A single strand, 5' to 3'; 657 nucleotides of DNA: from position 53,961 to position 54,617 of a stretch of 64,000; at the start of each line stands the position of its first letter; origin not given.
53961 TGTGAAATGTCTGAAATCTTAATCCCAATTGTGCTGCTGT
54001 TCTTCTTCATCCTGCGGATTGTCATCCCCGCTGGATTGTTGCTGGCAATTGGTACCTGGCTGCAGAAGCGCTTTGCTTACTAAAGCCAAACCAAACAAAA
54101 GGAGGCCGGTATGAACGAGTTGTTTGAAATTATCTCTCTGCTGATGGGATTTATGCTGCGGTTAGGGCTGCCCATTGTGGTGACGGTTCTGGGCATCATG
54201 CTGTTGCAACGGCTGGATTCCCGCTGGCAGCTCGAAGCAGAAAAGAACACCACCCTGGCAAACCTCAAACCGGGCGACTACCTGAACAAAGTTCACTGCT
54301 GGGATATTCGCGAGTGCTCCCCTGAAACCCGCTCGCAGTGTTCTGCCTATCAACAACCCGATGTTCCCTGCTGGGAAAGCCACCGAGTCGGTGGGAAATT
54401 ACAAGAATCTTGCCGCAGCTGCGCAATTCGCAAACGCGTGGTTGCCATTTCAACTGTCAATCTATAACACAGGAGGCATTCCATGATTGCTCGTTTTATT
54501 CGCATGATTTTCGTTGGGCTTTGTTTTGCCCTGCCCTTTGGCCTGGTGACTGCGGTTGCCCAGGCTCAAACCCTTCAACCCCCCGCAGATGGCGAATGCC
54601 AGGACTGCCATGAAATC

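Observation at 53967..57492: Plus-strand operon: 38-aa TM peptide, two-CW-like Cys-rich membrane protein, octahaem cytochrome, NrfC-like and NrfD-like subunits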

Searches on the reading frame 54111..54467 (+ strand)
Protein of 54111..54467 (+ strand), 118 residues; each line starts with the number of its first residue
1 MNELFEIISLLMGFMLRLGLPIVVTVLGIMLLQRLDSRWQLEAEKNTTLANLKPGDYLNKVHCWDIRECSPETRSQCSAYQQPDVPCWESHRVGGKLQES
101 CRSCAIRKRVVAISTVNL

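Call 5: search_protein_families(library=ncbifam, proteins=[window:54111-54467:+], max_evalue=1)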
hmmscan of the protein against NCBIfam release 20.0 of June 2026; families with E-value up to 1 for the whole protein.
window:54111-54467:+ (118 aa): 0 families

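Call 6: search_protein_families(library=pfam, proteins=[window:54111-54467:+], max_evalue=1)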
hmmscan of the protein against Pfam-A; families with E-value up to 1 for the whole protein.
window:54111-54467:+ (118 aa): 1 family
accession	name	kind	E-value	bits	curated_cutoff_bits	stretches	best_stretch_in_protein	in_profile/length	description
PF15203.11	TMEM95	-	0.3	11.1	27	0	59-74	108-123/151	TMEM95 family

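Call 8: find_homologous_proteins(query=window:54111-54467:+, max_evalue=0.01)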
Query window:54111-54467:+ (118 aa): 1 proteins with E <= 0.01 among 11 candidates.
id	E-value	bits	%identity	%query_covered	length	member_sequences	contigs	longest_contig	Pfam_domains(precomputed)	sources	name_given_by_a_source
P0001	2.7e-74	265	100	100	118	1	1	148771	-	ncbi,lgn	-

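Call 10: find_encoding_contigs(protein=P0001, flank=10000, max_places=6)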
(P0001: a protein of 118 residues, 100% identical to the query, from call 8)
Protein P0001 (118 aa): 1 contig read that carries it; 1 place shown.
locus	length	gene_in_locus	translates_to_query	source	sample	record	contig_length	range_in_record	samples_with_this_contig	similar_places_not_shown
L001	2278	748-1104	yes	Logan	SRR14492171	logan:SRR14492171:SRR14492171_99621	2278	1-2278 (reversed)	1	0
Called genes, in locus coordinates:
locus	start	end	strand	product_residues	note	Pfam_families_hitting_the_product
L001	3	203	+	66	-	?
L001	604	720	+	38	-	-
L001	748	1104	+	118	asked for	-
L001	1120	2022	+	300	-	PF22113:Mtrc-MtrF_II-IV_dom (faint), PF14522:Cytochrome_C7 (faint), PF09699:Paired_CXXCH_1 (faint), PF13435:Cytochrome_C554, PF14537:Cytochrom_c3_2 (faint)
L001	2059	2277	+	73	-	?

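Call 16: search_protein_representatives(protein=window:54111-54467:+)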
Query: 118 residues. Proteins with E-value up to 0.001 (for the whole library): 310; up to 1e-10: 131; up to 1e-30: 1. The best 150 are listed.
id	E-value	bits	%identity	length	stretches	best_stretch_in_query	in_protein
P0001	8.7e-75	264.5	100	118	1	1-118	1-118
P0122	3.3e-23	98.2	39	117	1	4-114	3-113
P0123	9.6e-23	96.7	39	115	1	5-114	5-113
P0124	3.4e-22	94.9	42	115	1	6-112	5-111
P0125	2.4e-21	92.2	39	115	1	4-113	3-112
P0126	3.2e-21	91.8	42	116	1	7-108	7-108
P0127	3.4e-21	91.7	39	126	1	6-113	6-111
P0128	6.6e-21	90.8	41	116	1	4-109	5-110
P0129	3.0e-20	88.6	42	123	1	2-107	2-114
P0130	3.0e-20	88.6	38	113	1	5-114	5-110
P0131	3.2e-20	88.6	39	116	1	2-106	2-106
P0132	3.5e-19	85.2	38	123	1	1-110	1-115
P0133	3.7e-19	85.1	43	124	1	1-108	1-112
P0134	4.9e-19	84.7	38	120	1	4-107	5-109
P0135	5.6e-19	84.5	36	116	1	1-111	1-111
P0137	1.4e-18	83.3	42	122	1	5-107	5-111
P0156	5.9e-17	78.0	41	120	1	3-108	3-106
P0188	3.4e-14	69.1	36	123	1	2-118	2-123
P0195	1.5e-13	67.0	37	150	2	62-108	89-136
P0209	7.2e-13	64.9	41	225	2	60-107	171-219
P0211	1.0e-12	64.4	32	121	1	2-113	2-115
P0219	3.1e-12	62.8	40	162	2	61-109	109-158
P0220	3.6e-12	62.6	36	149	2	59-107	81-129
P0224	4.7e-12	62.2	43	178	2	62-106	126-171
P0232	1.2e-11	60.9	38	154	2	59-109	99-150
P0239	3.0e-11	59.6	43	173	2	52-106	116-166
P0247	8.6e-11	58.1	29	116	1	12-109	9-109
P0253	1.2e-10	57.6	31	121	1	3-111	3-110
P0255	1.9e-10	57.0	36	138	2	62-106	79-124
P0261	3.6e-10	56.1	40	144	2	59-106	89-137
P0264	7.2e-10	55.2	31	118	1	7-113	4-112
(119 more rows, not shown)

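Call 18: search_protein_families(library=ncbifam, alignment_id=A1, max_evalue=1)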
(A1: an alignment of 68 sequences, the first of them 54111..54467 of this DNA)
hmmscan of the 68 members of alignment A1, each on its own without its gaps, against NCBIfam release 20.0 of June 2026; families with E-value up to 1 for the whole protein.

A. member 1, window:54111-54467:+ (118 aa): 0 families

B. families by the number of members that match (of 68 scanned): 29 families (the first 25 are shown)
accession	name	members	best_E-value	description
NF045718.1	two_CW_domain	10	0.057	two-CW domain-containing protein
NF050144.1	matur_HvfX_fam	5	0.015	HvfX family Cu-binding RiPP maturation protein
TIGR03493.1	cellullose_BcsF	2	0.04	cellulose biosynthesis protein BcsF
NF050058.1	e_dPHAscl_type1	1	0.0018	extracellular catalytic domain type 1 short-chain-length polyhydroxyalkanoate depolymerase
NF050032.1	Rv1733c_fam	1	0.0041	Rv1733c family protein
NF040576.1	T2SS_GspM_XpsM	1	0.0072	type II secretion system protein GspM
NF006487.0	PRK08905.1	1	0.016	lysophospholipid acyltransferase family protein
NF007485.0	PRK10078.1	1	0.018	ribose 1,5-bisphosphokinase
NF008429.0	PRK11267.1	1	0.021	TonB system transport protein ExbD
NF041600.1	cyt_ox_CcoM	1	0.027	cytochrome c oxidase subunit CcoM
TIGR02803.1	ExbD_1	1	0.028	TonB system transport protein ExbD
NF033872.1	SidA_fam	1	0.03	T4SS effector SidA family protein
NF009345.0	PRK12705.1-2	1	0.031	hypothetical protein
NF001604.0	PRK00398.1-1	1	0.044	DNA-directed RNA polymerase subunit P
NF052435.1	BamI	1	0.079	biofilm-associated metzincin protease inhibitor BamI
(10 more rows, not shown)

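Call 19: list_cluster_members(proteins=[P0122, P0123, P0124, P0126, P0129, P0133, P0156, P0209, P0220, P0232])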
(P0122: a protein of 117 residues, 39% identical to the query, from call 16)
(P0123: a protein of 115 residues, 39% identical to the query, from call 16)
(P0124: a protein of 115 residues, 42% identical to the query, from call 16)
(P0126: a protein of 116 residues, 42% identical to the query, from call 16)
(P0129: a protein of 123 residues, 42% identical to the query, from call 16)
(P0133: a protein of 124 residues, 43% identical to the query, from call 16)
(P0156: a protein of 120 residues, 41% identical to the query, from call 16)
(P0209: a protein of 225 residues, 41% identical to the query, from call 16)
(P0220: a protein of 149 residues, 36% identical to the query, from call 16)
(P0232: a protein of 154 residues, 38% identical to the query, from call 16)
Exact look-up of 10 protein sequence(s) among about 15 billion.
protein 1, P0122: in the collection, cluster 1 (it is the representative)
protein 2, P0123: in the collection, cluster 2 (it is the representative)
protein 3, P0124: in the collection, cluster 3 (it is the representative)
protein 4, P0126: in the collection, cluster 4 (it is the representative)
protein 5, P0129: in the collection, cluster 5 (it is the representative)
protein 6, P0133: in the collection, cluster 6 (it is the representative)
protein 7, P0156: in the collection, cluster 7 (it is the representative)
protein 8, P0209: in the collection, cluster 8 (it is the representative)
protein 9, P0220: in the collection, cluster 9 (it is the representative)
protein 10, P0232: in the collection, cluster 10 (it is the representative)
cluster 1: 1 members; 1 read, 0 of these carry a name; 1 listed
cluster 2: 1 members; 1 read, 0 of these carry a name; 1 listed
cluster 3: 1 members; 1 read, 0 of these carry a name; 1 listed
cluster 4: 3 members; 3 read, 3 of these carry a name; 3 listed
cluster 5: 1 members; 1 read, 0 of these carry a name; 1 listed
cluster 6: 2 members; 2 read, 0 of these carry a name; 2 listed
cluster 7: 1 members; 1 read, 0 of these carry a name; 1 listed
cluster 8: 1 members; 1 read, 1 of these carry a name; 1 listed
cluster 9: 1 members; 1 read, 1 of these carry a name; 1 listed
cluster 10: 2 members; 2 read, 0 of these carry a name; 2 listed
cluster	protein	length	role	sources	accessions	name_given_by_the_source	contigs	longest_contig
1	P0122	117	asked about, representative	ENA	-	-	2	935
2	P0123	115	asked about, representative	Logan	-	-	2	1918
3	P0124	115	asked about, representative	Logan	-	-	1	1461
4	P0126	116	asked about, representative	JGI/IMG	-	hypothetical protein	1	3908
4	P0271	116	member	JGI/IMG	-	hypothetical protein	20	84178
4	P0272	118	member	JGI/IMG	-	hypothetical protein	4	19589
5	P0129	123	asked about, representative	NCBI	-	-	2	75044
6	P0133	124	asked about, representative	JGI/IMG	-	-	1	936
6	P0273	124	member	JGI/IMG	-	-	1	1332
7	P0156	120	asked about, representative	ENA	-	-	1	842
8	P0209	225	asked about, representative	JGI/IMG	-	hypothetical protein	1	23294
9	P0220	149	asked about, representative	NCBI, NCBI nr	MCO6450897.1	MAG: hypothetical protein J5I90_08950 [Caldilineales bacterium] | hypothetical protein [Caldilineales bacterium]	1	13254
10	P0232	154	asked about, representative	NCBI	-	-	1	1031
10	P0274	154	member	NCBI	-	-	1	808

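Call 29: find_homologous_proteins(query=A1, max_evalue=0.001)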
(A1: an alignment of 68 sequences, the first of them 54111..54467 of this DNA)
Query A1 (68 sequences) (118 aa, profile of the alignment): 26 proteins with E <= 0.001 among 8000 candidates.
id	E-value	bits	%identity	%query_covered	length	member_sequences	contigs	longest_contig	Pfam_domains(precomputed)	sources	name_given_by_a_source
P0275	3.3e-36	141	38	90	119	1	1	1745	-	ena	-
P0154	3.7e-36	141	30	90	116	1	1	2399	-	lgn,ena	-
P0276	6.2e-36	140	35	95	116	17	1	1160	-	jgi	-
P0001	2.2e-35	139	100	100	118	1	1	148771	-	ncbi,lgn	-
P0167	2.7e-35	138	34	76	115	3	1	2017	-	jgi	jgi:hypothetical protein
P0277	3.3e-35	138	41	94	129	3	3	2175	-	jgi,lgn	jgi:hypothetical protein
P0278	5.3e-35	137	36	90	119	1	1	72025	-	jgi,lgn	jgi:hypothetical protein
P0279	1.5e-34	136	44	90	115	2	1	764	-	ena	-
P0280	3.1e-34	135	39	92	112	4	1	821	-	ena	-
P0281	3.5e-34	135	34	84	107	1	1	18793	-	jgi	jgi:hypothetical protein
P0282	9.1e-34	133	42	90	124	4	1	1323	-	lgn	-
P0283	4.0e-33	131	36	90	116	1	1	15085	-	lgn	-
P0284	1.7e-32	129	38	85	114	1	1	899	-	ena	-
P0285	2.6e-32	129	41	84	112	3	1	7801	-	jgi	jgi:hypothetical protein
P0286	3.1e-31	125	41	89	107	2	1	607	-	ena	-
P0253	1.2e-26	110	30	94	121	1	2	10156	-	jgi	jgi:hypothetical protein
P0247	7.4e-24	101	27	94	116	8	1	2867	-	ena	-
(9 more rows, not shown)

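Call 32: find_encoding_contigs(protein=P0220, flank=8000, max_places=2)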
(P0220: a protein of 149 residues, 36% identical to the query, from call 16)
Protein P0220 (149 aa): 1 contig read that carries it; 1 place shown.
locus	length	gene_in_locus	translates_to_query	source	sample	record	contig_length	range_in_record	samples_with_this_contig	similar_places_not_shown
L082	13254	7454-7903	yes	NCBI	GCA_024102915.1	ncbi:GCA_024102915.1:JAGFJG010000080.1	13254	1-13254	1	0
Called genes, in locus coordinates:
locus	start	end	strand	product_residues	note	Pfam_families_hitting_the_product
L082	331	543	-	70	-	-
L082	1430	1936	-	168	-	PF05991:NYN_YacP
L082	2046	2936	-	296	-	PF07837:FTCD_N, PF02971:FTCD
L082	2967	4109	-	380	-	PF16491:Peptidase_M48_N, PF01435:Peptidase_M48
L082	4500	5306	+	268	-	PF13435:Cytochrome_C554 (faint), PF14537:Cytochrom_c3_2 (faint), PF02335:Cytochrom_C552 (faint), PF14522:Cytochrome_C7 (weak)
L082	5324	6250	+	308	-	PF13237:Fer4_10 (faint), PF14697:Fer4_21 (faint), PF13247:Fer4_11, PF12838:Fer4_7 (weak), PF00037:Fer4 (weak), PF12797:Fer4_2 (weak), PF12837:Fer4_6 (weak), PF13187:Fer4_9 (weak)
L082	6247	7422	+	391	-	PF03916:NrfD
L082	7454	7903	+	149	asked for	-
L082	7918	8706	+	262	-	PF22113:Mtrc-MtrF_II-IV_dom (faint), PF09699:Paired_CXXCH_1 (faint), PF14522:Cytochrome_C7 (faint), PF14537:Cytochrom_c3_2 (faint), PF13435:Cytochrome_C554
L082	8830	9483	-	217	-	PF00072:Response_reg, PF00196:GerE, PF08281:Sigma70_r4_2 (weak)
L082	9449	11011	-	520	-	PF07730:HisKA_3, PF02518:HATPase_c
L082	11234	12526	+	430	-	PF04389:Peptidase_M28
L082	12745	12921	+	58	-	-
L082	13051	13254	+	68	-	?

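Call 33: find_encoding_contigs(protein=P0209, flank=8000, max_places=2)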
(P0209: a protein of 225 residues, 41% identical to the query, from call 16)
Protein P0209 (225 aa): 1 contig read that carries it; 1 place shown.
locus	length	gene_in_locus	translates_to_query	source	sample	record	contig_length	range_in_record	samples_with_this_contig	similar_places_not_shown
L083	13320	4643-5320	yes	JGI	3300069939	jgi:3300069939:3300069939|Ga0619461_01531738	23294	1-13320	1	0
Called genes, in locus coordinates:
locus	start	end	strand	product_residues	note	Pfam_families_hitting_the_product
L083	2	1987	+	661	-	?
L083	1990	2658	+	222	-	PF00072:Response_reg, PF08281:Sigma70_r4_2 (weak), PF00196:GerE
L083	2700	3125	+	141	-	PF02566:OsmC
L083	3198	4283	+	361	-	PF03576:Peptidase_S58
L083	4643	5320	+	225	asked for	-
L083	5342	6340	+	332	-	PF02335:Cytochrom_C552 (faint), PF22113:Mtrc-MtrF_II-IV_dom (faint), PF09699:Paired_CXXCH_1 (faint), PF14522:Cytochrome_C7 (faint), PF14537:Cytochrom_c3_2 (faint), PF13435:Cytochrome_C554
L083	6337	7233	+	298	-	PF12838:Fer4_7 (faint), PF13187:Fer4_9 (faint), PF13247:Fer4_11, PF00037:Fer4 (weak), PF12797:Fer4_2 (weak), PF12837:Fer4_6 (weak), PF13237:Fer4_10 (weak)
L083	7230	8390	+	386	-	PF03916:NrfD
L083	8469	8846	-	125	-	PF12643:MazG-like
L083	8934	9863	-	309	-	PF00892:EamA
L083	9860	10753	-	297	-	PF26791:AAPxQ, PF00092:VWA, PF13519:VWA_2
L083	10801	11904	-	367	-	PF07728:AAA_5 (faint), PF01078:Mg_chelatase, PF17863:AAA_lid_2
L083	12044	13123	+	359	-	PF21016:RlmN_N, PF04055:Radical_SAM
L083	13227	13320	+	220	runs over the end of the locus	PF00834:Ribul_P_3_epim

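Call 34: predict_structure(alignment_id=A1)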
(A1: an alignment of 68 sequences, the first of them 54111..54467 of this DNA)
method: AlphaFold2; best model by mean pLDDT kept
length: 118 residues; sequences in the alignment: 68
mean_pLDDT: 88.8   pTM: 0.47
mean pLDDT of the five models: 88.8, 88.4, 86.9, 86.4, 86.1
residues with pLDDT >= 90: 72; 70-90: 33; 50-70: 13; < 50: 0
segments of 3 or more residues with pLDDT < 50: none
pLDDT, mean of each block of 10 residues (from residue 1): 95 97 98 96 80 64 88 93 89 93 89 81
secondary structure, 60 per line:
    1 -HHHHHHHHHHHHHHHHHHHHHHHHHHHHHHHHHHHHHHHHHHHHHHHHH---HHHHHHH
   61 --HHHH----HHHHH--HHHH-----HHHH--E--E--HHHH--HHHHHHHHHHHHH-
elements in order: H2-50 H54-60 H63-66 H71-75 H78-81 H87-90 H99-102 H105-117

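Call 37: search_solved_structures(query=A1, max_evalue=10)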
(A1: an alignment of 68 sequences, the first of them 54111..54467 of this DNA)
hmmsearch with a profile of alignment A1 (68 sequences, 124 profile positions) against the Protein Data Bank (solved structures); distinct sequences matched with E-value up to 10: 1.
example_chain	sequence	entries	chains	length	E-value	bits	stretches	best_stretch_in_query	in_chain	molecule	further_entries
2efl_A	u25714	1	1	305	5.6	9.6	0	32-116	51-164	Formin-binding protein 1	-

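Call 42: fold_search(model_id=the predicted structure, library=pdb)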
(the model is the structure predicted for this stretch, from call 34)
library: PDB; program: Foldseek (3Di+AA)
matches with E <= 10: 0; with E <= 0.001: 0
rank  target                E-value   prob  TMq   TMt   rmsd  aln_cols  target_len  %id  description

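Call 48: search_protein_families(library=ncbifam, proteins=[P0219, P0224, P0232, P0239, P0261, P0188, P0211, P0137, P0255], max_evalue=10)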
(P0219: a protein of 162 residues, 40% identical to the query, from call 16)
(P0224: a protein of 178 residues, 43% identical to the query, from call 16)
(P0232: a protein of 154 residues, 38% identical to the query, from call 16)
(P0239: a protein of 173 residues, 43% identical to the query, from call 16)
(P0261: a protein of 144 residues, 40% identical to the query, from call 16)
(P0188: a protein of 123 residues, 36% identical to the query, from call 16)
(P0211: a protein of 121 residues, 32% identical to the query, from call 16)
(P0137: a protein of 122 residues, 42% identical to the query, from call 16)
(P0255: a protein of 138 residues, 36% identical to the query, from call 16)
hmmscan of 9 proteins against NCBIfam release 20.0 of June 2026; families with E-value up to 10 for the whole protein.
P0219 (162 aa): 1 family
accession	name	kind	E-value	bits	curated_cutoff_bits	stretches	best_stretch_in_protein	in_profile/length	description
NF033930.1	pneumo_PspA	exception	7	5.2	850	1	49-81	350-394/659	pneumococcal surface protein A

P0224 (178 aa): 1 family
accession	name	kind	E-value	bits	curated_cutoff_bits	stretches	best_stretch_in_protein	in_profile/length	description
NF033930.1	pneumo_PspA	exception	0.9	8.2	850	1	42-77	354-389/659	pneumococcal surface protein A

P0232 (154 aa): 3 families
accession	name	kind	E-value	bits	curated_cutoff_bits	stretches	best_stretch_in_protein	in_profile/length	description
NF052435.1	BamI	equivalog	0.079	12.8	180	1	22-123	13-108/226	biofilm-associated metzincin protease inhibitor BamI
NF045718.1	two_CW_domain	domain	2.7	8.5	35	0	102-130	2-48/80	two-CW domain-containing protein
NF058604.1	RtpA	equivalog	3.7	7.7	65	1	101-119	10-28/50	anti-TRAP protein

P0239 (173 aa): 1 family
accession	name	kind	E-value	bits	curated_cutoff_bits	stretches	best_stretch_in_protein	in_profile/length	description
NF045718.1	two_CW_domain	domain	1.8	9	35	0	121-150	2-49/80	two-CW domain-containing protein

P0261 (144 aa): 0 families

P0188 (123 aa): 0 families

P0211 (121 aa): 1 family
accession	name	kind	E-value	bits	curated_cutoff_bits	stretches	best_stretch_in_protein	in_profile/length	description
NF045718.1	two_CW_domain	domain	1.2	9.5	35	0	63-92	2-49/80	two-CW domain-containing protein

P0137 (122 aa): 0 families

P0255 (138 aa): 2 families
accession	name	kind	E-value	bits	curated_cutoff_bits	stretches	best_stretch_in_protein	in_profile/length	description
TIGR04535.1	ferrit_encaps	subfamily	0.14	12.1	125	1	26-51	60-85/114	encapsulin-associated ferritin-like protein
NF045718.1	two_CW_domain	domain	1.2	9.6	35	1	79-101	2-42/80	two-CW domain-containing protein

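Call 58: find_encoding_contigs(protein=P0253, flank=8000, max_places=2)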
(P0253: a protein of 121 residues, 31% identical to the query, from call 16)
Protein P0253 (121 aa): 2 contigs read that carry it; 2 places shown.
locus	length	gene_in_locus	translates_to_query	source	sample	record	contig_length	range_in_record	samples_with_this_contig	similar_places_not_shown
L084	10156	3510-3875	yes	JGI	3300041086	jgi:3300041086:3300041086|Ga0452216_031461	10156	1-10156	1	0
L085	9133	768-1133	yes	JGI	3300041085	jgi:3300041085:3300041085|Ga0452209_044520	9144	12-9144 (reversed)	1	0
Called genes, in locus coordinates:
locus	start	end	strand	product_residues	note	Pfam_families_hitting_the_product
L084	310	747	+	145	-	-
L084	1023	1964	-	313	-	-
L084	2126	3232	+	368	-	-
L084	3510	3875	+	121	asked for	-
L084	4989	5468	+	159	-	-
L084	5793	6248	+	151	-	-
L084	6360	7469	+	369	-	PF25021:TEN_NHL, PF08450:SGL (faint), PF06739:SBBP (faint), PF01436:NHL (faint), PF07494:Reg_prop (faint), PF25021:TEN_NHL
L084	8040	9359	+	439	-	PF13596:PAS_10 (faint), PF00989:PAS (weak), PF08448:PAS_4, PF13426:PAS_9 (weak), PF00990:GGDEF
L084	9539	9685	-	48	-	-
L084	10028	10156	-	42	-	?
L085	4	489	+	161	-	-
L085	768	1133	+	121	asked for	-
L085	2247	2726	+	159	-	-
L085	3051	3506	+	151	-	-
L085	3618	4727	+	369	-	PF25021:TEN_NHL, PF08450:SGL (faint), PF06739:SBBP (faint), PF01436:NHL (faint), PF07494:Reg_prop (faint), PF25021:TEN_NHL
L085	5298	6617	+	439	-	PF13596:PAS_10 (faint), PF00989:PAS (weak), PF08448:PAS_4, PF13426:PAS_9 (weak), PF00990:GGDEF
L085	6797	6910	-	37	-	-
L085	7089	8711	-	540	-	-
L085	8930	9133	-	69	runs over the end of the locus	PF01979:Amidohydro_1, PF07969:Amidohydro_3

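Call 59: find_encoding_contigs(protein=P0264, flank=8000, max_places=2)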
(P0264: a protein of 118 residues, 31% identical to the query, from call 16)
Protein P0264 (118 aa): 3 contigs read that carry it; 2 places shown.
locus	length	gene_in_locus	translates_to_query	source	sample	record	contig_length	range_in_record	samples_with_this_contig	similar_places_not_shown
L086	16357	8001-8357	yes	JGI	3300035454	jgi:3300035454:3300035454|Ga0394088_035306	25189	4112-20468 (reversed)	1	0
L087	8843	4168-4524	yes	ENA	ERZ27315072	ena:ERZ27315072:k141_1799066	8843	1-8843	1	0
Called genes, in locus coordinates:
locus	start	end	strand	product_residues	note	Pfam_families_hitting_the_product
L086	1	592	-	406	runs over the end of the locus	PF12704:MacB_PCD, PF02687:FtsX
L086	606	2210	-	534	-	PF25917:BSH_RND, PF25990:Beta-barrel_YknX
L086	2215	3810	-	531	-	PF25917:BSH_RND, PF25973:BSH_CzcB (faint), PF25990:Beta-barrel_YknX (weak)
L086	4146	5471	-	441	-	PF03916:NrfD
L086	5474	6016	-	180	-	PF12838:Fer4_7 (faint), PF13247:Fer4_11, PF00037:Fer4 (faint)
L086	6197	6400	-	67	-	-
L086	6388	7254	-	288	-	PF14537:Cytochrom_c3_2 (faint), PF22113:Mtrc-MtrF_II-IV_dom (faint), PF02085:Cytochrom_CIII (faint), PF13435:Cytochrome_C554 (faint)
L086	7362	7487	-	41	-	-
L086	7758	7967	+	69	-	-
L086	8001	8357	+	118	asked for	-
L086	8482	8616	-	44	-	-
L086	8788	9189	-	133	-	-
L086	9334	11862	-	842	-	PF07705:CARDB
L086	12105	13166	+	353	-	PF06723:MreB_Mbl, PF00022:Actin (faint), PF00012:HSP70, PF14450:FtsA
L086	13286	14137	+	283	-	PF04085:MreC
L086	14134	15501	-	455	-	PF00875:DNA_photolyase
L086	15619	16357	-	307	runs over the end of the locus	PF01145:Band_7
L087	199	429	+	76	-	-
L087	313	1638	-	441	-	PF03916:NrfD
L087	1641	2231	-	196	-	PF00037:Fer4 (faint), PF12838:Fer4_7 (faint), PF13247:Fer4_11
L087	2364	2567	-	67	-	-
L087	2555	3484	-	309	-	PF22113:Mtrc-MtrF_II-IV_dom (faint), PF14537:Cytochrom_c3_2 (faint), PF02085:Cytochrom_CIII (faint), PF13435:Cytochrome_C554 (faint)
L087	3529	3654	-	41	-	-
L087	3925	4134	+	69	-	-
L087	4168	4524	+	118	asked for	-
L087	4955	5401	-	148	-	-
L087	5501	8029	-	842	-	PF07705:CARDB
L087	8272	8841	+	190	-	?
